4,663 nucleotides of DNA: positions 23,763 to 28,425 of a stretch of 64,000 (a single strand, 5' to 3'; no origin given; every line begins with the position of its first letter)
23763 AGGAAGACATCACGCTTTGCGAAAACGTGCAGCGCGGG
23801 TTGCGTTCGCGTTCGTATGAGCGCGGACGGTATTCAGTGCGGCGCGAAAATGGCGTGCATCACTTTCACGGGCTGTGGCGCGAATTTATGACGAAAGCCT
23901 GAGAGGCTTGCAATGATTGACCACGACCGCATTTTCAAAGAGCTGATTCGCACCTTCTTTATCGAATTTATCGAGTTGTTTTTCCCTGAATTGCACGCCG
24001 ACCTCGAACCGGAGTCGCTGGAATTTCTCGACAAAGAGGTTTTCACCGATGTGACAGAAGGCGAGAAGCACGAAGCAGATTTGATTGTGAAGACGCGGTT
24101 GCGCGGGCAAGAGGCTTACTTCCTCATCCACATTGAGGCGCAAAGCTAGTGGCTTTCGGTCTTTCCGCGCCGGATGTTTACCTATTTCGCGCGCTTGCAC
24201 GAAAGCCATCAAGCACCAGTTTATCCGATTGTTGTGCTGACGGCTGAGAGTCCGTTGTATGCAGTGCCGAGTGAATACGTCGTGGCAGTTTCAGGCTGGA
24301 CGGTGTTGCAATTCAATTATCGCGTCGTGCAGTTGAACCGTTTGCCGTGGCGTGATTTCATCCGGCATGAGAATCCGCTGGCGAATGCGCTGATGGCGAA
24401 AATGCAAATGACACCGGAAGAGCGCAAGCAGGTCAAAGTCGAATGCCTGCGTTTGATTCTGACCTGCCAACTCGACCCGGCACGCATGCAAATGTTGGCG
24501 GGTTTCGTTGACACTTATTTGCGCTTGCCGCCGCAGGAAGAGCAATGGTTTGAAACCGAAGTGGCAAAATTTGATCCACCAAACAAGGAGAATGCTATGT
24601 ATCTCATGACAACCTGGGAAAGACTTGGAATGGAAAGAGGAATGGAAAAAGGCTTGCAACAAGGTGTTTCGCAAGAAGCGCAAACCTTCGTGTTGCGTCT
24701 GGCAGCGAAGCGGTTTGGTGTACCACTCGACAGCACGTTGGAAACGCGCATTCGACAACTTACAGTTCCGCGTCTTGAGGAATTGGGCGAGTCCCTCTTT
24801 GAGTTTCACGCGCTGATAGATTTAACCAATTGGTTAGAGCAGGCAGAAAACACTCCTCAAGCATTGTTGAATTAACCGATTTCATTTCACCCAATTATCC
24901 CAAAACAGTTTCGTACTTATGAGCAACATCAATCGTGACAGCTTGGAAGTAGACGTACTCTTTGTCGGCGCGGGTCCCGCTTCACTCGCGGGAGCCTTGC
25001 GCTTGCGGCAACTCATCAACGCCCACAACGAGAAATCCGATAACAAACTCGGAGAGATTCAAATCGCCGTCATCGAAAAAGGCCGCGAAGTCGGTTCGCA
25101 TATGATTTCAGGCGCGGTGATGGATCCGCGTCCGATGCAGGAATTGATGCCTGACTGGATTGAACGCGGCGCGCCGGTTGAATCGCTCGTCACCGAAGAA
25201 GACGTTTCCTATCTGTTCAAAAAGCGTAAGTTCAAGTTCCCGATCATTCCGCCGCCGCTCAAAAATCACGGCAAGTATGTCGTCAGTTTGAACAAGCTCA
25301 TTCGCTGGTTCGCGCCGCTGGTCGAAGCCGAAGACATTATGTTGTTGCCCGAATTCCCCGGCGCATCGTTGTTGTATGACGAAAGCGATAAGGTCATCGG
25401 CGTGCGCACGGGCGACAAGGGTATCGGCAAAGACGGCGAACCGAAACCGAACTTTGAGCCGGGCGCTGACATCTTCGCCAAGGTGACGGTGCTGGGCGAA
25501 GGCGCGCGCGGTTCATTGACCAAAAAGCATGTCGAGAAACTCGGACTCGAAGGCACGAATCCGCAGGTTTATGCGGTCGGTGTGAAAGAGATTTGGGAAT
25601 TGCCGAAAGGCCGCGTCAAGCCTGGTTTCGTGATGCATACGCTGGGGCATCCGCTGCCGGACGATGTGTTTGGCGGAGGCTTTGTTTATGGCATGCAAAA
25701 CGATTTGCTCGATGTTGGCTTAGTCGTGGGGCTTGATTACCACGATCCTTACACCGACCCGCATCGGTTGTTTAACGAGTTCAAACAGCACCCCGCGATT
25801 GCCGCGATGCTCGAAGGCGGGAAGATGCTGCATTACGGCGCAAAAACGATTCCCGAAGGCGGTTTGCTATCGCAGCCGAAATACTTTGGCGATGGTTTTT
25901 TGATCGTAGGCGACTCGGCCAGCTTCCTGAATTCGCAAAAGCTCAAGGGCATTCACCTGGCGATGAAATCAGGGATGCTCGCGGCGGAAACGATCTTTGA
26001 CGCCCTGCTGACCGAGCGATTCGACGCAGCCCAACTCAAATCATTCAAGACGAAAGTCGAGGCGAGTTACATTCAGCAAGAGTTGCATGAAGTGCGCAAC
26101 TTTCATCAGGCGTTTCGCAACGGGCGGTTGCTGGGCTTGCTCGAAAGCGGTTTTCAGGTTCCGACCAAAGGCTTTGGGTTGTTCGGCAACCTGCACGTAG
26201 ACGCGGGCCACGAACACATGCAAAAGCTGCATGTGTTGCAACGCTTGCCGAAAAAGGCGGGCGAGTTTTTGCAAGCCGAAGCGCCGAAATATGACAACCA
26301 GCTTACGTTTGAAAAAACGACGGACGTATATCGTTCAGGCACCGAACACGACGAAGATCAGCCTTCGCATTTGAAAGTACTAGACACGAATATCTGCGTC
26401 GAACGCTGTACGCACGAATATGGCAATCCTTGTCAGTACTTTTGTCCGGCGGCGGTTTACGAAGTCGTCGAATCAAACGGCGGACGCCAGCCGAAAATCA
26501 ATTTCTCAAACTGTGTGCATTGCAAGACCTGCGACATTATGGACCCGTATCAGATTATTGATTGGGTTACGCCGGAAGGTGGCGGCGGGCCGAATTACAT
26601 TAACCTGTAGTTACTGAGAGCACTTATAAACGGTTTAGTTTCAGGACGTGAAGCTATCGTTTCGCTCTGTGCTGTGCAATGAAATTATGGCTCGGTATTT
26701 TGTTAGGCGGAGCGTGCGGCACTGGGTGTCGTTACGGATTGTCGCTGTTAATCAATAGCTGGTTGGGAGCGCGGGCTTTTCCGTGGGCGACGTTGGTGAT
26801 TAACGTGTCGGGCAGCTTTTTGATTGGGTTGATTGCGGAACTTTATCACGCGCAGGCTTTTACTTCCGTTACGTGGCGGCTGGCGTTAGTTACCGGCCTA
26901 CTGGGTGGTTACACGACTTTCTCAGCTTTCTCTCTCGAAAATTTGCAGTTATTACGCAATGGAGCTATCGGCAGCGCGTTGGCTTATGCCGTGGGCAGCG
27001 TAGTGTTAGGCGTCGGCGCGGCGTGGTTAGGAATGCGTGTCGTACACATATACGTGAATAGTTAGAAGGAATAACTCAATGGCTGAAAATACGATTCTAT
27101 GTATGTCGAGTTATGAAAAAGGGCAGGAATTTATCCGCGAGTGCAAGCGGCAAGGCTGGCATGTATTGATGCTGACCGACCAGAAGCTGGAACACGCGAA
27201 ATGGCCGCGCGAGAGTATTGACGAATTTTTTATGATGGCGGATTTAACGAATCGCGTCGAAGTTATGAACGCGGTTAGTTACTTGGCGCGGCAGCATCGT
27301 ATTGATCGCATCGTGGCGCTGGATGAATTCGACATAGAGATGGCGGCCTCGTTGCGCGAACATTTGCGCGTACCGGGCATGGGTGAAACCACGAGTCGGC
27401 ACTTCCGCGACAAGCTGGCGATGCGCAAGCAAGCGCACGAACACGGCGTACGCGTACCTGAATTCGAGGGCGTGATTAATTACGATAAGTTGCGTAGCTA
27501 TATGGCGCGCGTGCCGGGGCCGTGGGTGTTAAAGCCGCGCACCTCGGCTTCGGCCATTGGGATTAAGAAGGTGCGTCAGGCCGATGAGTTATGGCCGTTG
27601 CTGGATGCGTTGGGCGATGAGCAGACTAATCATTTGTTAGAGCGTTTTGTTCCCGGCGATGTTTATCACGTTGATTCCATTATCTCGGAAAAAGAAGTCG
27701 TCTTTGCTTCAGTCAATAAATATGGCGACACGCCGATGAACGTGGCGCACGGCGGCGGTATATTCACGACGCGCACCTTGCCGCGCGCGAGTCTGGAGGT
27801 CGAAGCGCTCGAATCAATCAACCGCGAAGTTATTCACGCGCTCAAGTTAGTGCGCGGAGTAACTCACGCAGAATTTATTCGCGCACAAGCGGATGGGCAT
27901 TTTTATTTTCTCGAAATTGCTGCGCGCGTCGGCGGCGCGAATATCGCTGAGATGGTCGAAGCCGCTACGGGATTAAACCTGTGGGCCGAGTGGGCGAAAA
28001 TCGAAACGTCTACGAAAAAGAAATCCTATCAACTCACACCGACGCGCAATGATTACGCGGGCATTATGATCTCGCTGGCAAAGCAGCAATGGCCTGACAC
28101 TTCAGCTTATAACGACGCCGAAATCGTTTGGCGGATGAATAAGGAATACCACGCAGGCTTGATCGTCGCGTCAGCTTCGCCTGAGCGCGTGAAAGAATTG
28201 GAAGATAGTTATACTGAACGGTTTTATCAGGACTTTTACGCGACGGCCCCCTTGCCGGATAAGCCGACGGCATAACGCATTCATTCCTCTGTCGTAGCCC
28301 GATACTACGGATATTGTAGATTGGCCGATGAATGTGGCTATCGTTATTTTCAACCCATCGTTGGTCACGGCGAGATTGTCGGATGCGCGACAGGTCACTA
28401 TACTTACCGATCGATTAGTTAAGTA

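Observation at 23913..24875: Rpn/YhgA-family recombination-promoting nuclease gene with a single in-frame TAG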

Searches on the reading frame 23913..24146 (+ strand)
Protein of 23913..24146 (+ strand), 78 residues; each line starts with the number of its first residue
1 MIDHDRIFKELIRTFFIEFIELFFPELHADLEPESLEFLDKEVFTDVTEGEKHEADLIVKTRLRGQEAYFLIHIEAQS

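Call 4: search_protein_families(library=pfam, proteins=[window:23913-24146:+], max_evalue=1)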
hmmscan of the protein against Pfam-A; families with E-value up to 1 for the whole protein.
window:23913-24146:+ (78 aa): 1 family
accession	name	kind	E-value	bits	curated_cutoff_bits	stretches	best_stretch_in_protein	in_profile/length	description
PF10387.14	DUF2442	-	0.083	13.6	23.9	1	7-39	36-69/72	Protein of unknown function (DUF2442)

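Call 22: list_cluster_members(proteins=[P0002, window:23913-24146:+, P0001])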
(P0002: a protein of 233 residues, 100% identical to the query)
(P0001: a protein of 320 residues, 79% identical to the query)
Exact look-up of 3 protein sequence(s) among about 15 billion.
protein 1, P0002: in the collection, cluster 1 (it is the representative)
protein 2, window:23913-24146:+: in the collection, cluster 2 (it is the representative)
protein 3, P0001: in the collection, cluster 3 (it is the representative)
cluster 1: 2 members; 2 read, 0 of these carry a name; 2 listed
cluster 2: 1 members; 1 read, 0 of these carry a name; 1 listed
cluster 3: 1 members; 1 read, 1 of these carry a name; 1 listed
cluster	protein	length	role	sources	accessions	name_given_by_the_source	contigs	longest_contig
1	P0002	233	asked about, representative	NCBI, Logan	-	-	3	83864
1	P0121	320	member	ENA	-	-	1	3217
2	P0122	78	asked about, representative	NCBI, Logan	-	-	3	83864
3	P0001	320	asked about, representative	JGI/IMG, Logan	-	hypothetical protein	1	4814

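Call 25: find_encoding_contigs(protein=P0121, flank=6000, max_places=6)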
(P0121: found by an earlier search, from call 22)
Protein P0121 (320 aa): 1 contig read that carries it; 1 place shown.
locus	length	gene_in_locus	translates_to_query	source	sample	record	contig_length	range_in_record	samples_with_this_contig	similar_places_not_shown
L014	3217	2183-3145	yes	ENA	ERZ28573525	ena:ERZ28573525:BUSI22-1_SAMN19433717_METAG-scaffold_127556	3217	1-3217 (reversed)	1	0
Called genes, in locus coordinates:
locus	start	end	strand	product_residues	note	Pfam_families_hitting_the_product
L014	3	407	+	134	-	?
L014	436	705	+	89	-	-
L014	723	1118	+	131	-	-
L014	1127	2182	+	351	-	PF00355:Rieske, PF00848:Ring_hydroxyl_A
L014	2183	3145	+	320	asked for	PF14261:DUF4351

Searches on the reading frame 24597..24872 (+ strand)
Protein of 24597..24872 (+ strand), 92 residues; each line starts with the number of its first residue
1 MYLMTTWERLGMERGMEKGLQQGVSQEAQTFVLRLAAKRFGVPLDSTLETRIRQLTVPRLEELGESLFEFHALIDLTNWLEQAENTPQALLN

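Call 64: search_protein_families(library=pfam, proteins=[window:24597-24872:+], max_evalue=1)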
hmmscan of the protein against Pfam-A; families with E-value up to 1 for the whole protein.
window:24597-24872:+ (92 aa): 1 family
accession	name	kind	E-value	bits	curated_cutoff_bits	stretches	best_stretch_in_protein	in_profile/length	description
PF14261.11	DUF4351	-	3e-16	59.7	25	1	21-80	1-59/59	Domain of unknown function (DUF4351)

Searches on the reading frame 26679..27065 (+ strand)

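Call 48: search_protein_families(library=pfam, proteins=[window:26679-27065:+], max_evalue=0.001)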
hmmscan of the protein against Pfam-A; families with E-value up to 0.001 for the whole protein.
window:26679-27065:+ (128 aa): 1 family
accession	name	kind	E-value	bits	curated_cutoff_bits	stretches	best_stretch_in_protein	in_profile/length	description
PF02537.21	CRCB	-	4.1e-28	98.2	32.9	1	7-119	3-103/103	CrcB-like protein, Camphor Resistance (CrcB)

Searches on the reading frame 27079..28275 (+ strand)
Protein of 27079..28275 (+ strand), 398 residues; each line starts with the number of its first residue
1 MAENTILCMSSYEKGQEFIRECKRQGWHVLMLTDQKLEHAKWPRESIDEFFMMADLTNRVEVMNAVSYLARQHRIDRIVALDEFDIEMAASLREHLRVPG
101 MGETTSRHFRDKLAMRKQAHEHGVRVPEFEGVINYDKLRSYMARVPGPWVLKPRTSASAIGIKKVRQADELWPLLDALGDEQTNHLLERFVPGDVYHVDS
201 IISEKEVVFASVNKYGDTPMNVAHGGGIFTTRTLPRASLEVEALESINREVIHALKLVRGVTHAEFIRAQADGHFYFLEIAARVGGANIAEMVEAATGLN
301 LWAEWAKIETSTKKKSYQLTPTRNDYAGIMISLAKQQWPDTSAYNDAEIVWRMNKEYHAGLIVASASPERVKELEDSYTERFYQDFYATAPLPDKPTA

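Call 48: search_protein_families(library=pfam, proteins=[window:27079-28275:+], max_evalue=0.001)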
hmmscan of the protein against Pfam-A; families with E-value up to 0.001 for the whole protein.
window:27079-28275:+ (398 aa): 5 families
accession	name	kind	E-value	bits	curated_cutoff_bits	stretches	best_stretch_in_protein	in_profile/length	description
PF02655.19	ATP-grasp_3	-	2.7e-09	37.8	23.2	1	110-286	2-159/160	ATP-grasp domain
PF13535.11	ATP-grasp_4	-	1.1e-07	32.1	27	1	147-289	3-158/160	ATP-grasp domain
PF02222.28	ATP-grasp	-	1.3e-06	28.7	27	1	119-284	3-163/179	ATP-grasp domain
PF18130.6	ATPgrasp_N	-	3.5e-05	24.7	27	1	22-100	4-81/81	ATP-grasp N-terminal domain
PF07478.18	Dala_Dala_lig_C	-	0.00018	21.5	24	1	139-285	29-177/204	D-ala D-ala ligase C-terminus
